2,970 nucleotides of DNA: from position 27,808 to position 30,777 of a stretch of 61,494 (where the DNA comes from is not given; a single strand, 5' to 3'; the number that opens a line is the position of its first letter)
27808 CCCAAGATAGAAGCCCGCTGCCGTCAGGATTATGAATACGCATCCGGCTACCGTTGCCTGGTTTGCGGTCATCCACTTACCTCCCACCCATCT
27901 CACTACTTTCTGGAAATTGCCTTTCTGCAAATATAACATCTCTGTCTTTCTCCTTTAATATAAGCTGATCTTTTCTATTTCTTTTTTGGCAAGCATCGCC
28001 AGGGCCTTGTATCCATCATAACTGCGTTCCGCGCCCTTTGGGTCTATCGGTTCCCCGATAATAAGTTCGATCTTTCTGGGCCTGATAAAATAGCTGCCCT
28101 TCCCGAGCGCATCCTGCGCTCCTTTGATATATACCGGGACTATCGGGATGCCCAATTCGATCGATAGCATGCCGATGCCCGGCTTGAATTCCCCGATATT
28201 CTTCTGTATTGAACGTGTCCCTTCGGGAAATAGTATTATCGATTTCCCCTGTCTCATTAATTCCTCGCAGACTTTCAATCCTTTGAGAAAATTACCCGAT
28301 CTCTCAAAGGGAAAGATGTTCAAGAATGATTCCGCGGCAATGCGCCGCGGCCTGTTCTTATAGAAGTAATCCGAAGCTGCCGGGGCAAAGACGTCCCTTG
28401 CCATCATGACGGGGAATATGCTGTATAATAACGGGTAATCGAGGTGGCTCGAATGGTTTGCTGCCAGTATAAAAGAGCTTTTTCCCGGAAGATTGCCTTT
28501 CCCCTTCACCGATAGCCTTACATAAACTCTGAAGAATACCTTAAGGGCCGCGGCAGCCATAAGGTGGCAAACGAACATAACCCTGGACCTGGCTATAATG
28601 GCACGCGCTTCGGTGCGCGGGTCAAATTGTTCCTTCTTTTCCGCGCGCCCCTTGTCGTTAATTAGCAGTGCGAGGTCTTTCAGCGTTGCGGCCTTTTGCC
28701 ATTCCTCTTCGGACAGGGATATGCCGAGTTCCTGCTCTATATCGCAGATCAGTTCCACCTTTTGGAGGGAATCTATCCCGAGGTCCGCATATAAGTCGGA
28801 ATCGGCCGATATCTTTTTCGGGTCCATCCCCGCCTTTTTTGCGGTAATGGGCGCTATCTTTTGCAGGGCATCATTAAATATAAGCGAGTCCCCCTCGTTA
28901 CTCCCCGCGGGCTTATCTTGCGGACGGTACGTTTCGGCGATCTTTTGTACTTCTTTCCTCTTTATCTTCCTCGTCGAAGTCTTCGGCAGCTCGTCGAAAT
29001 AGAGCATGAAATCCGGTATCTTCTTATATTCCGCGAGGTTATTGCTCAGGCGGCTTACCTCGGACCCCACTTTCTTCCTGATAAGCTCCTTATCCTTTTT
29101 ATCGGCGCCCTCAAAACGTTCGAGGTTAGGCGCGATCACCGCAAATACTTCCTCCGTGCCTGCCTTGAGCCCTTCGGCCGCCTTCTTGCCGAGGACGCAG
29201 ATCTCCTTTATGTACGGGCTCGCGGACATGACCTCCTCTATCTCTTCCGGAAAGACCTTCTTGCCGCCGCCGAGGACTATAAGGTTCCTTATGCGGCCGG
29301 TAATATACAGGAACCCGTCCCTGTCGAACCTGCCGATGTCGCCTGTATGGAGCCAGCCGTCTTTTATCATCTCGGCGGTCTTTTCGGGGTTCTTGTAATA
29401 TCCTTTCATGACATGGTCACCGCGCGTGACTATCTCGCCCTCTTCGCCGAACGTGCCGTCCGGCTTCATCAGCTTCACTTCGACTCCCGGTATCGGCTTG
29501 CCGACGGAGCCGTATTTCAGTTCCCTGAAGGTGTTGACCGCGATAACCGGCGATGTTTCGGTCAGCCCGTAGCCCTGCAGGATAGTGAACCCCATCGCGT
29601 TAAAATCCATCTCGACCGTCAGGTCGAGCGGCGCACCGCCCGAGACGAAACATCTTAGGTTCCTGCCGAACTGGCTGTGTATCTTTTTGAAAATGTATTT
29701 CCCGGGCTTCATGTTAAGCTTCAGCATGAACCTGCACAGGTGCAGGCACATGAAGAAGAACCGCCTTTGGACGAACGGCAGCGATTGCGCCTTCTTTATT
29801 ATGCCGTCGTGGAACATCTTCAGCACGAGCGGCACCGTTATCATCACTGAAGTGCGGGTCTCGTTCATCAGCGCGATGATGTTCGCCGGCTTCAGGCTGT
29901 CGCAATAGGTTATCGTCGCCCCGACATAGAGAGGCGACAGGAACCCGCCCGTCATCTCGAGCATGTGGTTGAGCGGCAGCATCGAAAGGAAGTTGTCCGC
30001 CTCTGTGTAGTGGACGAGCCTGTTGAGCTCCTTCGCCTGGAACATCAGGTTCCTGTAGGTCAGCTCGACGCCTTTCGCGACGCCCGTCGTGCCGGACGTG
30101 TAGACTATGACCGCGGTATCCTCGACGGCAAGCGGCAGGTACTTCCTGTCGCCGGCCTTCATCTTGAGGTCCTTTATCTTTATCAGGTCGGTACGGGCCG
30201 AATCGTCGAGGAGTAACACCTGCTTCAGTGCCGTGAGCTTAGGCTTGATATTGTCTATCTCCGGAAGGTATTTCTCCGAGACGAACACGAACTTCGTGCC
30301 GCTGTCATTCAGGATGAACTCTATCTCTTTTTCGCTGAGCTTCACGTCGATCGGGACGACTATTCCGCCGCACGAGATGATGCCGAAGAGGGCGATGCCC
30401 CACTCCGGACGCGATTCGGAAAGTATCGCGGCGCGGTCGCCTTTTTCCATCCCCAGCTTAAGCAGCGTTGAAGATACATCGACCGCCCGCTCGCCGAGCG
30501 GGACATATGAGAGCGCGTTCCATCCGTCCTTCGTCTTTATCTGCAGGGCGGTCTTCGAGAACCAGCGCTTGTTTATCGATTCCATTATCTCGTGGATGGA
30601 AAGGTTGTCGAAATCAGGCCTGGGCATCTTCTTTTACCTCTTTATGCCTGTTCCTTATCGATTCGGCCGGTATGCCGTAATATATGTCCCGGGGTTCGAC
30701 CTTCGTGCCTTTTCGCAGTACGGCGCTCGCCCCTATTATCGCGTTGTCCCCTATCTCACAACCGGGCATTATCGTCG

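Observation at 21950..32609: MarR-headed seven-gene membrane-lipid operon ending in a BCR/HAD-type giant protein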

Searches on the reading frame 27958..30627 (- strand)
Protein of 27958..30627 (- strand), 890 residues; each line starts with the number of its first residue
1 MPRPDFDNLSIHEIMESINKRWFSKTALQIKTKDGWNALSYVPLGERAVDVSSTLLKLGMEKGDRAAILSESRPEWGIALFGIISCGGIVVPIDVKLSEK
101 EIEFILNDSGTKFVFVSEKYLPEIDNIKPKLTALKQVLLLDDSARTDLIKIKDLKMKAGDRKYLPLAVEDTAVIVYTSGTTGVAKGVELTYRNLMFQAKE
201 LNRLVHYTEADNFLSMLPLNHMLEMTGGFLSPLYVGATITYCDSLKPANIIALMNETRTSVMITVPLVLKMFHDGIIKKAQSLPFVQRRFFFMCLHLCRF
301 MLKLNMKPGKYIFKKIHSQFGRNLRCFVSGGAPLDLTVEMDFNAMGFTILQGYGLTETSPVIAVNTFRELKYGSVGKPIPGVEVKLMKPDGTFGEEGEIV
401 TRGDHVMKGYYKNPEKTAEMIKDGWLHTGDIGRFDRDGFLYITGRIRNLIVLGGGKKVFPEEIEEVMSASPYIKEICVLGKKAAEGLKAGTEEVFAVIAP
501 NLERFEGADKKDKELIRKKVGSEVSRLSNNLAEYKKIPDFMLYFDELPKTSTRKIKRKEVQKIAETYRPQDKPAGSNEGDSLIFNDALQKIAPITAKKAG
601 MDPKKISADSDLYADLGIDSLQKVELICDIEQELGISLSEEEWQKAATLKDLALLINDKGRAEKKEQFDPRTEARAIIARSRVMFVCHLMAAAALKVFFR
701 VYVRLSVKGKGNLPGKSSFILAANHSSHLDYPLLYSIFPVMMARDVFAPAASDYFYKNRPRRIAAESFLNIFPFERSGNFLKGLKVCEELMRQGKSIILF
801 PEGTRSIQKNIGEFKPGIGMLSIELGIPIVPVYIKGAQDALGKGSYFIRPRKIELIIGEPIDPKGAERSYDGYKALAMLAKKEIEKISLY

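Call 5: search_protein_families(library=pfam, proteins=[window:27958-30627:-], max_evalue=0.01)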
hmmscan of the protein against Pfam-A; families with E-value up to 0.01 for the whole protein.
window:27958-30627:- (890 aa): 5 families
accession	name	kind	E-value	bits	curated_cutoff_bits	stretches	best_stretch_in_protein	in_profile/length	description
PF00501.34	AMP-binding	-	2.1e-79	267.5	29.9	1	23-411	9-384/384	AMP-binding enzyme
PF01553.26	Acyltransferase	-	7.7e-23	81.2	23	1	705-835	2-132/132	Acyltransferase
PF00550.31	PP-binding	-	1.1e-10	42.1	20.8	1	590-654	2-65/67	Phosphopantetheine attachment site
PF23562.2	AMP-binding_C_3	-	1.6e-05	25.7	20.8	1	449-562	3-110/124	AMP-binding enzyme C-terminal domain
PF13193.12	AMP-binding_C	-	2.8e-05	25.4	24.5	1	462-554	1-76/76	AMP-binding enzyme C-terminal domain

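Call 6: search_protein_families(library=ncbifam, proteins=[window:27958-30627:-], max_evalue=0.01)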
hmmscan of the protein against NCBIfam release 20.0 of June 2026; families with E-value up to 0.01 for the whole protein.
window:27958-30627:- (890 aa): 122 families (the best 25 are shown)
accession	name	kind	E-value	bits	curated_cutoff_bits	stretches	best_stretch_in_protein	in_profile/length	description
NF004837.0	PRK06187.1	subfamily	4.5e-102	342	476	2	322-562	286-520/531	long-chain-fatty-acid--CoA ligase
NF005307.0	PRK06839.1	equivalog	5.4e-77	259.5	748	2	323-563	265-492/496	o-succinylbenzoate--CoA ligase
NF005702.0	PRK07514.1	subfamily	1.3e-69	235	558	2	316-560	264-496/506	malonyl-CoA synthase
NF002966.0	PRK03640.1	equivalog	1.5e-68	231.6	556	2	316-564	247-480/483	o-succinylbenzoate--CoA ligase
NF004114.0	PRK05605.1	equivalog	8.2e-68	229.1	766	3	324-562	340-567/575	long-chain-fatty-acid--CoA ligase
NF052269.1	Staph_lig_FadD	equivalog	4.8e-67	226.4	650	2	322-566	265-495/499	long-chain-fatty-acid--CoA ligase FadD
NF005801.1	PRK07656.1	equivalog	1.3e-66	225.3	657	2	11-276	3-271/500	FadD3 family acyl-CoA ligase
NF009233.0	PRK12583.1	subfamily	4.5e-65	220.1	832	2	348-563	345-549/558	fatty acid CoA ligase family protein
NF006386.0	PRK08633.1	equivalog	6.6e-65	219.5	1221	3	314-499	890-1091/1147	acyl-[ACP]--phospholipid O-acyltransferase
NF006182.0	PRK08316.1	subfamily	1.6e-63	215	663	2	345-563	311-516/523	fatty acyl-CoA synthetase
NF006181.0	PRK08314.1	subfamily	6e-63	213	705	3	323-565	320-555/563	long-chain-fatty-acid--CoA ligase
NF006523.0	PRK08974.1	equivalog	4e-61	206.8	884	3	323-563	326-552/561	long-chain-fatty-acid--CoA ligase FadD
TIGR01923.1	menE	equivalog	5.9e-60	203.3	330.15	2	320-560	222-442/442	o-succinylbenzoate--CoA ligase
TIGR03098.1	ligase_PEP_1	hypoth_equivalog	1.1e-59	202.3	592.35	2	11-283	2-278/517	acyl-CoA ligase (AMP-forming), exosortase A system-associated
NF004758.0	PRK06087.1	equivalog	1.8e-57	195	736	2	323-562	304-533/548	medium-chain fatty-acid--CoA ligase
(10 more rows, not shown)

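Call 9: find_related_loci(query=window:27958-30627:-, collection=genome_contigs, flank=10000)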
Query window:27958-30627:- (890 aa) in genome_contigs; peptide patterns used: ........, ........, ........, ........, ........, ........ (x = any residue, [..] = any of these).
124 stretches matched a pattern; 11 encode a relative of the query (tblastn E <= 1e-3); 9 distinct loci.
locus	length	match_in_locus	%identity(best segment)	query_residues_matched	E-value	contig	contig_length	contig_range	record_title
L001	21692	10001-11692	90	1-564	0e+0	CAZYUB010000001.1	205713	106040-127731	MAG TPA_asm: uncultured Planctomycetia bacterium isolate binchicken_co154_66 genome assembly, contig: NODE_25_length_205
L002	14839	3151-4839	89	1-563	0e+0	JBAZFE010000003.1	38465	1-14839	MAG: Candidatus Omnitrophota bacterium isolate SO_2017_LW3_142 NODE_2488_length_38465_cov_2.981141_LW162_2017, whole gen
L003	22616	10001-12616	67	1-888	0e+0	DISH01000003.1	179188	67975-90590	MAG TPA_asm: Candidatus Omnitrophica bacterium UBA6215 UBA6215_contig_9863, whole genome shotgun sequence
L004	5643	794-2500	80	1-568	0e+0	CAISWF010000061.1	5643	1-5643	MAG: Candidatus Omnitrophica bacterium isolate E3_bin-509 genome assembly, contig: bin-509:061/171, whole genome shotgun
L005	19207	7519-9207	89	1-563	0e+0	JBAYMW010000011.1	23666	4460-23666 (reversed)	MAG: Candidatus Omnitrophota bacterium isolate SO_2016_LW1_5 scaffold01932_LW64-88_2016, whole genome shotgun sequence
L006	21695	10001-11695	82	1-564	0e+0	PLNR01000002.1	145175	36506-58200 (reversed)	MAG: Candidatus Omnitrophota bacterium isolate fen_1319 73.20120800_E1X.29_contig_387, whole genome shotgun sequence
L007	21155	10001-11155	31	142-554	7e-36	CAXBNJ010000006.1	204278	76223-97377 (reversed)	MAG TPA_asm: uncultured Micavibrio sp. isolate ERR2762169_binner12_Refined_72 genome assembly, contig: ERZ3421842.52, wh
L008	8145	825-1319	28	693-861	6e-13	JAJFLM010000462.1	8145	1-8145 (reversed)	MAG: Deltaproteobacteria bacterium isolate OFTM19 OFTM19_461, whole genome shotgun sequence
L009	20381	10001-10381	26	703-835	1e-4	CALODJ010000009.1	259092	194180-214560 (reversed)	MAG: uncultured Gammaproteobacteria bacterium isolate HOU_bin.0136 genome assembly, contig: contig_10082, whole genome s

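Call 15: search_protein_families(library=pfam, proteins=[L003:12645-13259:+, L003:13259-14206:+, L003:14188-15708:+, L003:15713-16306:+, L003:16234-17637:+, L005:9215-9859:+, L005:9991-10320:+, L005:10327-10884:+, L005:11606-12988:+, L005:12988-13848:+], max_evalue=0.001)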
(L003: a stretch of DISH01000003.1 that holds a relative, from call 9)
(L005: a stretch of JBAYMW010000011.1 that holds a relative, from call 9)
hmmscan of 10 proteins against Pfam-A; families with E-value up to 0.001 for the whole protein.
L003:12645-13259:+ (205 aa): 1 family
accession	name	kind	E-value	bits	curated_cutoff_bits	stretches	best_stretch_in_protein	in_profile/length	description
PF01066.26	CDP-OH_P_transf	-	0.00046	21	22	0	30-179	3-147/152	CDP-alcohol phosphatidyltransferase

L003:13259-14206:+ (316 aa): 1 family
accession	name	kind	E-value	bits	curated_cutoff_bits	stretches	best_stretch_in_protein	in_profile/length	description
PF01148.25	CTP_transf_1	-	1.7e-63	215.4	24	1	44-310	2-263/264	Cytidylyltransferase family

L003:14188-15708:+ (507 aa): 0 families

L003:15713-16306:+ (198 aa): 0 families

L003:16234-17637:+ (468 aa): 0 families

L005:9215-9859:+ (215 aa): 1 family
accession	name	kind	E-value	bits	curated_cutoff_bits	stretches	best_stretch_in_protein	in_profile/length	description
PF01790.23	LGT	-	3.4e-39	135.1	24.9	1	4-213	12-239/240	Prolipoprotein diacylglyceryl transferase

L005:9991-10320:+ (110 aa): 0 families

L005:10327-10884:+ (186 aa): 2 families
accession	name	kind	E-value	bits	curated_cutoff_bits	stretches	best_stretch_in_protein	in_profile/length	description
PF04140.19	ICMT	-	3.3e-14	53.5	24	1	78-165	4-94/95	Isoprenylcysteine carboxyl methyltransferase (ICMT) family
PF04191.18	PEMT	-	4.5e-13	50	25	1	73-168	4-102/105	Phospholipid methyltransferase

L005:11606-12988:+ (461 aa): 3 families
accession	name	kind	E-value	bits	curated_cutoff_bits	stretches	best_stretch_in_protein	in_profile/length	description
PF04055.27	Radical_SAM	-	2.3e-20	73.9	29.5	1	109-267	2-165/166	Radical SAM superfamily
PF23545.1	Zn_ribbon_HMPTM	-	1.9e-17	63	27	1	16-60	1-45/45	HMPTM N-terminal zinc ribbon domain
PF13353.11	Fer4_12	-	0.00014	22.6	22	1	111-224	12-130/137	4Fe-4S single cluster domain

L005:12988-13848:+ (287 aa): 1 family
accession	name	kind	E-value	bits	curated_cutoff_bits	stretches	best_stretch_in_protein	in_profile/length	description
PF03773.19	ArsP_1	-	3.3e-40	138.5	32.3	1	13-280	13-289/294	Predicted permease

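Call 24: find_homologous_proteins(query=window:27958-30627:-, max_evalue=1e-20)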
Query window:27958-30627:- (890 aa): 8000 proteins with E <= 1e-20 among 8000 candidates; the best 120 are listed.
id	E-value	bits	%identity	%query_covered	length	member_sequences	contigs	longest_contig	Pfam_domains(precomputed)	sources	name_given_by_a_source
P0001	0.0e+0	1367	68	100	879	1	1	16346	PF00501.35,PF23562.3,PF13193.13,PF01553.27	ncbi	-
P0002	0.0e+0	1328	67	100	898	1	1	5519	PF00550.32,PF00501.35,PF23562.3,PF13193.13,PF01553.27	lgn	-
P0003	0.0e+0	1186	92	63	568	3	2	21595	PF00501.35,PF23562.3,PF13193.13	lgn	-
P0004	0.0e+0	1162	90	63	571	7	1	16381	PF00501.35,PF23562.3,PF13193.13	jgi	-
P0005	0.0e+0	1142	89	63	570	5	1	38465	PF00501.35,PF23562.3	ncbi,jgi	ncbi:MAG: AMP-binding protein [Candidatus Omnitrophota bacterium]|jgi:long-chain acyl-CoA synthetase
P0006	0.0e+0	1130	86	64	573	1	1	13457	PF00501.35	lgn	-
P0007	0.0e+0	1129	88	63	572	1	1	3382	PF00501.35,PF23562.3,PF13193.13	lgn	-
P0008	0.0e+0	1120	86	63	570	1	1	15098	PF00501.35,PF23562.3,PF13193.13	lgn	-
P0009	0.0e+0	1077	84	63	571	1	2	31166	PF00501.35,PF13193.13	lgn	-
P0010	0.0e+0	1062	82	64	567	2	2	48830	PF00501.35,PF13193.13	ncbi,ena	-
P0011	0.0e+0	1052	80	63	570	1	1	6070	PF00501.35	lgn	-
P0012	0.0e+0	1048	81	64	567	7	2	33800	PF00501.35,PF13193.13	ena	-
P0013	0.0e+0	1043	79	63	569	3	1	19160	PF00501.35,PF13193.13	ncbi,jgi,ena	ncbi:MAG: AMP-binding protein [Candidatus Omnitrophota bacterium]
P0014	0.0e+0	1032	78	64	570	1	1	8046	PF00501.35,PF13193.13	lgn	-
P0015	0.0e+0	1030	53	98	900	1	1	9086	PF00550.32,PF00501.35,PF13193.13,PF01553.27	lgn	-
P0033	2.9e-291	987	51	100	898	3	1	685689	PF00550.32,PF00501.35,PF01553.27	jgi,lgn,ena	-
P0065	1.1e-237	809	45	98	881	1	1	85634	PF00550.32,PF00501.35,PF13193.13,PF01553.27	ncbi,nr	ncbi:MAG: AMP-binding protein [Candidatus Wallbacteria bacterium]|nr:AMP-binding protein [Candidatus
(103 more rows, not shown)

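Call 25: find_encoding_contigs(protein=P0033, flank=10000, max_places=2)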
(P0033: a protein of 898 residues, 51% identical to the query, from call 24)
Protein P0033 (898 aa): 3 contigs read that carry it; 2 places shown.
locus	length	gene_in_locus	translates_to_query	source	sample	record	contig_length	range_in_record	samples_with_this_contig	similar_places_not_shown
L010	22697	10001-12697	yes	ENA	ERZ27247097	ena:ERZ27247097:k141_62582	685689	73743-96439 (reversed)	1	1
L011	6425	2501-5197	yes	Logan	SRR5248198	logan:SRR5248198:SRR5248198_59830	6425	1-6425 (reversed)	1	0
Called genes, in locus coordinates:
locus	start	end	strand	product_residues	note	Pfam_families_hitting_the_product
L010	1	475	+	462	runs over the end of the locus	PF02321:OEP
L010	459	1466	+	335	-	PF00364:Biotin_lipoyl (faint), PF25917:BSH_RND, PF25919:BSH_CusB, PF25885:HH_EMRA (weak), PF25954:Beta-barrel_RND_2 (weak), PF25963:Beta-barrel_AAEA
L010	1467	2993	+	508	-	PF06609:TRI12 (weak), PF07690:MFS_1, PF00083:Sugar_tr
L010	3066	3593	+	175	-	PF11810:DUF3332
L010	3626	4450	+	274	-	PF02540:NAD_synthase (weak)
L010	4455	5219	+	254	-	PF00731:AIRC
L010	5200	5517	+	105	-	PF07883:Cupin_2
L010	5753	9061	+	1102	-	PF25596:CPSase_L_D1, PF02222:ATP-grasp, PF02786:CPSase_L_D2, PF07478:Dala_Dala_lig_C, PF02787:CPSase_L_D3, PF25596:CPSase_L_D1, PF02222:ATP-grasp, PF02786:CPSase_L_D2, +7 more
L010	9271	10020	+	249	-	PF00132:Hexapep, PF14602:Hexapep_2 (weak)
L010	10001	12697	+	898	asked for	PF00501:AMP-binding, PF00550:PP-binding, PF01553:Acyltransferase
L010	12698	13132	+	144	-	PF12641:Flavodoxin_3 (weak)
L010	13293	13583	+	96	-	PF00166:Cpn10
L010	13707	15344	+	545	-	PF00118:Cpn60_TCP1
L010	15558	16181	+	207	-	PF00857:Isochorismatase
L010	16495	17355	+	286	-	PF01842:ACT, PF00551:Formyl_trans_N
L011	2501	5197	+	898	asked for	PF00501:AMP-binding, PF00550:PP-binding, PF01553:Acyltransferase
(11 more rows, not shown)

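Call 26: find_encoding_contigs(protein=P0065, flank=10000, max_places=2)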
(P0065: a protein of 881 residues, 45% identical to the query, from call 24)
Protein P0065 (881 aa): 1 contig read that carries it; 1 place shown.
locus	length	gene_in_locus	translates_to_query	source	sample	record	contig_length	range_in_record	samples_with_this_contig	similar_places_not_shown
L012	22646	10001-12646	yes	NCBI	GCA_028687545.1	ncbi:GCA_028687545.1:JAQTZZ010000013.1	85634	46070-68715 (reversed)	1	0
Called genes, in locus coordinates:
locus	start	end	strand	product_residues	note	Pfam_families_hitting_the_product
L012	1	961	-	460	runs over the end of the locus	PF13646:HEAT_2 (faint)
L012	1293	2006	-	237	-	PF00072:Response_reg, PF00196:GerE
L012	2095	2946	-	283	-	PF01522:Polysacc_deac_1, PF10096:DUF2334 (weak), PF11959:DUF3473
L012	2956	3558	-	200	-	PF02390:Methyltransf_4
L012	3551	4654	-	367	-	PF13487:HD_5, PF01966:HD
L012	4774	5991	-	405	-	PF01966:HD, PF08668:HDOD (weak), PF19276:HD_assoc_2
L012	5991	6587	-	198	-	-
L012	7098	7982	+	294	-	PF07963:N_methyl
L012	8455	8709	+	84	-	PF04024:PspC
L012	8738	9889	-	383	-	PF00149:Metallophos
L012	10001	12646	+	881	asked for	PF00501:AMP-binding, PF13193:AMP-binding_C (weak), PF00550:PP-binding, PF01553:Acyltransferase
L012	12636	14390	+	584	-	PF01712:dNK (weak), PF00781:DAGK_cat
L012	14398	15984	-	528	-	-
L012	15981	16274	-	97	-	-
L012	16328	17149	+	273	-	-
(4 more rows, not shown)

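Call 27: find_encoding_contigs(protein=P0001, flank=10000, max_places=2)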
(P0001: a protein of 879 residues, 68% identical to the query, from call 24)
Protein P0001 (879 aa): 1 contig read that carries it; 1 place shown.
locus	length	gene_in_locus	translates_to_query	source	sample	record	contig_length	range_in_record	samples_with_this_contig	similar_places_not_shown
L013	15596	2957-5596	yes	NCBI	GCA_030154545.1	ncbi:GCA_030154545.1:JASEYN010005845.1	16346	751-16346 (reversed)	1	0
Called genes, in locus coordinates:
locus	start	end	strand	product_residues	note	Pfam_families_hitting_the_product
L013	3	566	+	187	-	?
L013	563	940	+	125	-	-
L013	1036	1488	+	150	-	PF22381:Staph_reg_Sar_Rot (weak), PF01047:MarR, PF12802:MarR_2, PF13463:HTH_27 (faint)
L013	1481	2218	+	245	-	PF12146:Hydrolase_4, PF00561:Abhydrolase_1, PF12697:Abhydrolase_6, PF02129:Peptidase_S15 (weak)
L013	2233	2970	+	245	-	PF25084:LbH_EIF2B (faint), PF00132:Hexapep, PF14602:Hexapep_2 (weak)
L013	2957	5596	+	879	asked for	PF00501:AMP-binding, PF13193:AMP-binding_C (faint), PF23562:AMP-binding_C_3 (faint), PF01553:Acyltransferase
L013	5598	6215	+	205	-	PF01066:CDP-OH_P_transf (faint)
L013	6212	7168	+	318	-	PF01148:CTP_transf_1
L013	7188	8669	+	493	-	-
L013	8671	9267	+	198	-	-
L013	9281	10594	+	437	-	PF27533:CapK_C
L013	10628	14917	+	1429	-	PF01869:BcrAD_BadFG, PF02782:FGGY_C (faint), PF01869:BcrAD_BadFG, PF09989:DUF2229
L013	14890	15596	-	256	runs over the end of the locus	PF01503:PRA-PH (faint), PF03819:MazG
